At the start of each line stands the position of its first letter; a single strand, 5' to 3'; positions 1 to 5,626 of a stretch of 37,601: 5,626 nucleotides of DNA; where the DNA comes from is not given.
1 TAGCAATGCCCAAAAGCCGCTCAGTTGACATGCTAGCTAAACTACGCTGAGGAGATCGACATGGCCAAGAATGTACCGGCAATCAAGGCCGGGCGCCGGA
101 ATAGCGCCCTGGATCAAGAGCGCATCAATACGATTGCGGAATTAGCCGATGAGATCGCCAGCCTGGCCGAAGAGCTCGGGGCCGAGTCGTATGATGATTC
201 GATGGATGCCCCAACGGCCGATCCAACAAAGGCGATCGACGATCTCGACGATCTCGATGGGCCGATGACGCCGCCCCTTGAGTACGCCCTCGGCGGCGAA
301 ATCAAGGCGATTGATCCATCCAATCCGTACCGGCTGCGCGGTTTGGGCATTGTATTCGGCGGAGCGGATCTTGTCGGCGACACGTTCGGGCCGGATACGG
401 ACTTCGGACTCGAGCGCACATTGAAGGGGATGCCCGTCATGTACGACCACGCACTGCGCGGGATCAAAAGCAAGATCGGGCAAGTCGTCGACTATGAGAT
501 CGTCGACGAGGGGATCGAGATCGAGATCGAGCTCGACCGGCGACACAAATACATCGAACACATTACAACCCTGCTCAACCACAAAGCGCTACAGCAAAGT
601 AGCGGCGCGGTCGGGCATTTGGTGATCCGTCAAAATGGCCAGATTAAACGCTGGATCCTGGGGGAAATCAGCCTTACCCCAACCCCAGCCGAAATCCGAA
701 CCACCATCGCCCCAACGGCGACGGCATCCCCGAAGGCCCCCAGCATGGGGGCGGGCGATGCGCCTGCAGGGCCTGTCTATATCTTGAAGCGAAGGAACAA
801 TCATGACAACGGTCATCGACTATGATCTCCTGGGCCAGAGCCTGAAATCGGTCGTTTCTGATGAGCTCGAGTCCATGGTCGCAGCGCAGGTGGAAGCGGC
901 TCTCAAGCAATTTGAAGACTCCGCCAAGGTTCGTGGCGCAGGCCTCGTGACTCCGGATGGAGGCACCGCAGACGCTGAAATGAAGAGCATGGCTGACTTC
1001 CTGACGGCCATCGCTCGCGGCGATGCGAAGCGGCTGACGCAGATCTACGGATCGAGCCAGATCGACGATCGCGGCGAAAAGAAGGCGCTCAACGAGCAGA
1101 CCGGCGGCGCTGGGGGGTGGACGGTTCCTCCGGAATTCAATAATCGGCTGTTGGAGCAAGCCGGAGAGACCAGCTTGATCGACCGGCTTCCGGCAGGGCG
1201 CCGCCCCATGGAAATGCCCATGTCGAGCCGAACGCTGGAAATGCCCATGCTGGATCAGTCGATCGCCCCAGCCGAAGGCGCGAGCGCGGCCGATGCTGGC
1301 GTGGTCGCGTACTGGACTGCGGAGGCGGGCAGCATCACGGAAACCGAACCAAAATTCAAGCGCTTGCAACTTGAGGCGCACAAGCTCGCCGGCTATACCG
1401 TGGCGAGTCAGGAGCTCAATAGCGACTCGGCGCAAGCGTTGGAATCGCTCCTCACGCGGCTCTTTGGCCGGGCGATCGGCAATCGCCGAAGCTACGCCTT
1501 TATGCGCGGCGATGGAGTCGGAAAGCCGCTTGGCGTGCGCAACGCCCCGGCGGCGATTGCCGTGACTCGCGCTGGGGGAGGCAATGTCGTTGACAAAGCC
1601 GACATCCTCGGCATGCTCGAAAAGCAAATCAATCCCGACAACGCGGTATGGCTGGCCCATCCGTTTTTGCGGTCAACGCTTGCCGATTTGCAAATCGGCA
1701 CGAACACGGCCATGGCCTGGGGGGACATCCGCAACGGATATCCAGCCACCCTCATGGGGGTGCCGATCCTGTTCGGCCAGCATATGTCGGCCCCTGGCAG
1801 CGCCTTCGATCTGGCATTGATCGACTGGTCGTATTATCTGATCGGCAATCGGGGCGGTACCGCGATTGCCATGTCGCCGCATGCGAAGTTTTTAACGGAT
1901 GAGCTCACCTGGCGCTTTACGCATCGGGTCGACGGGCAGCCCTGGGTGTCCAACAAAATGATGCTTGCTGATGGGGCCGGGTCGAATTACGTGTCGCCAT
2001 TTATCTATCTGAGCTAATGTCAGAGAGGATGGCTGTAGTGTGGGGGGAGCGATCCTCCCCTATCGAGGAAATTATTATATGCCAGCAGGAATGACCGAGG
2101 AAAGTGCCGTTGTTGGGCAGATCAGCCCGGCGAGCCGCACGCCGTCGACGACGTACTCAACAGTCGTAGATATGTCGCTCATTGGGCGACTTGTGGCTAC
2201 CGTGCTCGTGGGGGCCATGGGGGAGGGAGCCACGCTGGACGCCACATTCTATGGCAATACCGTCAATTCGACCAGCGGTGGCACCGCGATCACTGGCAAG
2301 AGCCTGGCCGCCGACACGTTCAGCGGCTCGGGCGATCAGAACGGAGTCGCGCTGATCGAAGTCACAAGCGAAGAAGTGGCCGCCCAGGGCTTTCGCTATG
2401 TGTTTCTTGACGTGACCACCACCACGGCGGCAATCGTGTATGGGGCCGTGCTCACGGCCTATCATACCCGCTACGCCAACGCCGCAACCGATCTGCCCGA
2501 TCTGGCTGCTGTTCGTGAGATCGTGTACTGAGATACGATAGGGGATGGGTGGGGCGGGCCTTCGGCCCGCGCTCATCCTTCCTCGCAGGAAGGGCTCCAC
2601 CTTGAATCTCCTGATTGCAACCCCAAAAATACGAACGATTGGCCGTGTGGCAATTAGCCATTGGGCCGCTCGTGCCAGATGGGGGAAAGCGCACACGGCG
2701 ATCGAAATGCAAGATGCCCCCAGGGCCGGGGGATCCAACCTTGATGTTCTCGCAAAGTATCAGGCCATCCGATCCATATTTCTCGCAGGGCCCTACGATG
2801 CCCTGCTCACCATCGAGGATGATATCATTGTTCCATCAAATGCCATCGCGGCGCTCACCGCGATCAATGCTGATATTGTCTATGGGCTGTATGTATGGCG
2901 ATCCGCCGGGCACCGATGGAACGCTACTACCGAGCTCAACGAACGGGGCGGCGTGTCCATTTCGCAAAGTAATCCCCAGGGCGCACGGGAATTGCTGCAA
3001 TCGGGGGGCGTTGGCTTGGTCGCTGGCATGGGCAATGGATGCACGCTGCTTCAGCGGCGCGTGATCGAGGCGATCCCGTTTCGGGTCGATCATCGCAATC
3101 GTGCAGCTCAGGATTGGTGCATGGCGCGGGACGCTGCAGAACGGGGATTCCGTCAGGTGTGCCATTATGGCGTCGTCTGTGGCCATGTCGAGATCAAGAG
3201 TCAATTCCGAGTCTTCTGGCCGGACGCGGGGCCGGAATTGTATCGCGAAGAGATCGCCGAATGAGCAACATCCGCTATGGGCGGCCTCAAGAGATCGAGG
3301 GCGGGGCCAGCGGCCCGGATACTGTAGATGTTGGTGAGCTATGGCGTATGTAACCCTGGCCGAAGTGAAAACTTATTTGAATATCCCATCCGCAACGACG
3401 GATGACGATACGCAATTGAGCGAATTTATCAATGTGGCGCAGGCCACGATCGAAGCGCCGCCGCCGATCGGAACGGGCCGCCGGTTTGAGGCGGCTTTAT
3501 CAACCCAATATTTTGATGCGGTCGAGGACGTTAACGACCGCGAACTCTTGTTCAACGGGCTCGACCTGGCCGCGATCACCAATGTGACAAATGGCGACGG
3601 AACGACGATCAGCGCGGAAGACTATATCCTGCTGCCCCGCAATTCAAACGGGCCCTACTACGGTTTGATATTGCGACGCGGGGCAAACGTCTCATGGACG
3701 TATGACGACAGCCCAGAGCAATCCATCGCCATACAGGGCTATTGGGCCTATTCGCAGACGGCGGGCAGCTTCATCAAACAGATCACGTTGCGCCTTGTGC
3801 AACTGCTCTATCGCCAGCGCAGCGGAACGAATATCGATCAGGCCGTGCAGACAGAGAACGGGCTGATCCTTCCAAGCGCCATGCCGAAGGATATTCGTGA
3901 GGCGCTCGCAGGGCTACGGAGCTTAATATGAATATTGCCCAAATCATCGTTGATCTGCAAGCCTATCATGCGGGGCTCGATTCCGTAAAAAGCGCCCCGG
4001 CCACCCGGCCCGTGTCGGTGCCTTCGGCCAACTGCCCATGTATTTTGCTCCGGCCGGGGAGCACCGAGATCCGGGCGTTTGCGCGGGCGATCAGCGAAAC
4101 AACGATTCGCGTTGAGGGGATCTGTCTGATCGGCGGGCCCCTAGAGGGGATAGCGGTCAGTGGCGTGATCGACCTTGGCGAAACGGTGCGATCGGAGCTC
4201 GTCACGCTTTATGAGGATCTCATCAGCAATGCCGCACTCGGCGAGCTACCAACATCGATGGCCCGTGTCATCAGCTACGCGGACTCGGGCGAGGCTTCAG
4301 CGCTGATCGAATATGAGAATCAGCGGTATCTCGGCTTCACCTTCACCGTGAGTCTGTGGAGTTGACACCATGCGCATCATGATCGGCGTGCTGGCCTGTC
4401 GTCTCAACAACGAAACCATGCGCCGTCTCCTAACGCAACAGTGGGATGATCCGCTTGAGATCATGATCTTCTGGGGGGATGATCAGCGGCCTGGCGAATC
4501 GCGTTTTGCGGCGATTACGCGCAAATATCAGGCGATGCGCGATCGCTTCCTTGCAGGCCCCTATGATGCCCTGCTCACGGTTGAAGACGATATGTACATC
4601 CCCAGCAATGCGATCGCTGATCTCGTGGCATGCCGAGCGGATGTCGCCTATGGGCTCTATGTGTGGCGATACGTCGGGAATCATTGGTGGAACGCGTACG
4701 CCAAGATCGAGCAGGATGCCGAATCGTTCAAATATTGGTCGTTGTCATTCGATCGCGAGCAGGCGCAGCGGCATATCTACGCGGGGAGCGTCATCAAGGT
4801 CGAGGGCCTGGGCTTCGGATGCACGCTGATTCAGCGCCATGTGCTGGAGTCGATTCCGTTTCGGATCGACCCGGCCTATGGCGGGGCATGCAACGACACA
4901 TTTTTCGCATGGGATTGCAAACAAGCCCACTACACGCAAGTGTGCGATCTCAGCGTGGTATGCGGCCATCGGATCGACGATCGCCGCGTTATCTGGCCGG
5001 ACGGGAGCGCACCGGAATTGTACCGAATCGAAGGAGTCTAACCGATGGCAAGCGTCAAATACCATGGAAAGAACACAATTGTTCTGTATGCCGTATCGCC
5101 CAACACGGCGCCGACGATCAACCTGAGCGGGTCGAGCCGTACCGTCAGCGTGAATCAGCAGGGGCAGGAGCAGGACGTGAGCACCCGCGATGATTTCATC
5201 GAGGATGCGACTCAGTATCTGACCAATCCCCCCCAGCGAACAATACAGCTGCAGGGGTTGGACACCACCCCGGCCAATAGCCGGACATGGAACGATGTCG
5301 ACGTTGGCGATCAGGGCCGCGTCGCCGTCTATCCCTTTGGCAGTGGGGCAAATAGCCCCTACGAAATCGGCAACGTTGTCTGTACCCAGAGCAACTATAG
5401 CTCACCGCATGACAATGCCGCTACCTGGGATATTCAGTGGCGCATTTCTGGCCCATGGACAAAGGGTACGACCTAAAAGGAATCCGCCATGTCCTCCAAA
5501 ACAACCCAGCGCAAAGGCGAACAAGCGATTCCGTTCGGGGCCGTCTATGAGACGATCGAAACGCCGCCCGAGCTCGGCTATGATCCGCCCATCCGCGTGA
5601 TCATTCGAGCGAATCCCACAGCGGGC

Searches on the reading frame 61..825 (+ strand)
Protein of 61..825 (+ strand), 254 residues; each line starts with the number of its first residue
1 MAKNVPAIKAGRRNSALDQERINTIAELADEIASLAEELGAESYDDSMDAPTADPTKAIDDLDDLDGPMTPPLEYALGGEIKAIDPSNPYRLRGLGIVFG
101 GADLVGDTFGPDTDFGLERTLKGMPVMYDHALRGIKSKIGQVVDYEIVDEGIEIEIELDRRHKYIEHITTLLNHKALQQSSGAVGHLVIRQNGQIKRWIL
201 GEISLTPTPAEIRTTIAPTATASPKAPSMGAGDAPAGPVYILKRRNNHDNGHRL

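Call 63: search_protein_families(library=phrogs, proteins=[window:61-825:+], max_evalue=0.001)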
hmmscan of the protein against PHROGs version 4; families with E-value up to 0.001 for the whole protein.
window:61-825:+ (254 aa): 1 family
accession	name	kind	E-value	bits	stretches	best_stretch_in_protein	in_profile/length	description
phrog_4523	-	head and packaging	0.00064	19.6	0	117-222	65-178/644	major head and protease protein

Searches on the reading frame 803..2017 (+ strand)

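Call 15: search_protein_families(library=phrogs, proteins=[window:803-2017:+], max_evalue=0.001)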
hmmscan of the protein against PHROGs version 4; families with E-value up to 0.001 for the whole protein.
window:803-2017:+ (404 aa): 3 families
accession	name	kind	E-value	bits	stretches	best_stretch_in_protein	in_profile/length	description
phrog_10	-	head and packaging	1.9e-41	143.9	1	21-383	316-627/752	major head protein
phrog_617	-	head and packaging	4.9e-23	82.8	1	163-362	391-588/626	major head protein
phrog_2263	-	head and packaging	0.00014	21.9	1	20-269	204-416/551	major head protein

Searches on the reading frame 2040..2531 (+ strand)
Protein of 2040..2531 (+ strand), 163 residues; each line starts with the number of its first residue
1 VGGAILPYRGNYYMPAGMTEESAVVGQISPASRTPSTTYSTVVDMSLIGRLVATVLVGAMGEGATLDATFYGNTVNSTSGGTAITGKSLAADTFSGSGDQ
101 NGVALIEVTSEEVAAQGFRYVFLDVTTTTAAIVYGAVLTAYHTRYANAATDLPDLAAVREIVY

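Call 93: search_protein_families(library=phrogs, proteins=[window:2040-2531:+], max_evalue=0.001)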
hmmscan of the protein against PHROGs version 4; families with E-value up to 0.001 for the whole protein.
window:2040-2531:+ (163 aa): 1 family
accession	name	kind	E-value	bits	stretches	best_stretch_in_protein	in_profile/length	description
phrog_28483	-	unknown function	3.2e-16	60.9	1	21-162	11-150/150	-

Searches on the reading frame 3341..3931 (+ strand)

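Call 63: search_protein_families(library=phrogs, proteins=[window:3341-3931:+], max_evalue=0.001)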
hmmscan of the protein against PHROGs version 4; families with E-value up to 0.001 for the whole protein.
window:3341-3931:+ (196 aa): 2 families
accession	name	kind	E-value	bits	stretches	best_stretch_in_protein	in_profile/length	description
phrog_442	-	connector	3.2e-14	53.9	1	1-191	85-259/270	head-tail adaptor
phrog_40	-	connector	3.8e-05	24.2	0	1-38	39-74/201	head-tail adaptor Ad1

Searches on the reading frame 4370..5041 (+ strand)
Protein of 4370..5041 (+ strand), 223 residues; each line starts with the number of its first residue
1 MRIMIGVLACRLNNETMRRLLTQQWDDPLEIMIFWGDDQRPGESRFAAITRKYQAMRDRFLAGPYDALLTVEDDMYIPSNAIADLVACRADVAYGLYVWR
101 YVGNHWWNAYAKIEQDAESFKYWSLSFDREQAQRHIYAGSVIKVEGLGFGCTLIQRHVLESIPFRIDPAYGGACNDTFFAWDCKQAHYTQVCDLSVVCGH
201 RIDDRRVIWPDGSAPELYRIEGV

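Call 63: search_protein_families(library=phrogs, proteins=[window:4370-5041:+], max_evalue=0.001)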
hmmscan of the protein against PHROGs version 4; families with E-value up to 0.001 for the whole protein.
window:4370-5041:+ (223 aa): 1 family
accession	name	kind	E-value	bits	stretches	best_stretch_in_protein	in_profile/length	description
phrog_1574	-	unknown function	0.00024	21.9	1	65-161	84-177/240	-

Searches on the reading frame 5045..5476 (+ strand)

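Call 93: search_protein_families(library=phrogs, proteins=[window:5045-5476:+], max_evalue=0.001)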
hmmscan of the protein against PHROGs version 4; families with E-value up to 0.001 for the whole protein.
window:5045-5476:+ (143 aa): 1 family
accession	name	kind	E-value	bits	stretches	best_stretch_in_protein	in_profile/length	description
phrog_1407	-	tail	0.00013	22.6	1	2-143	22-166/258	major tail protein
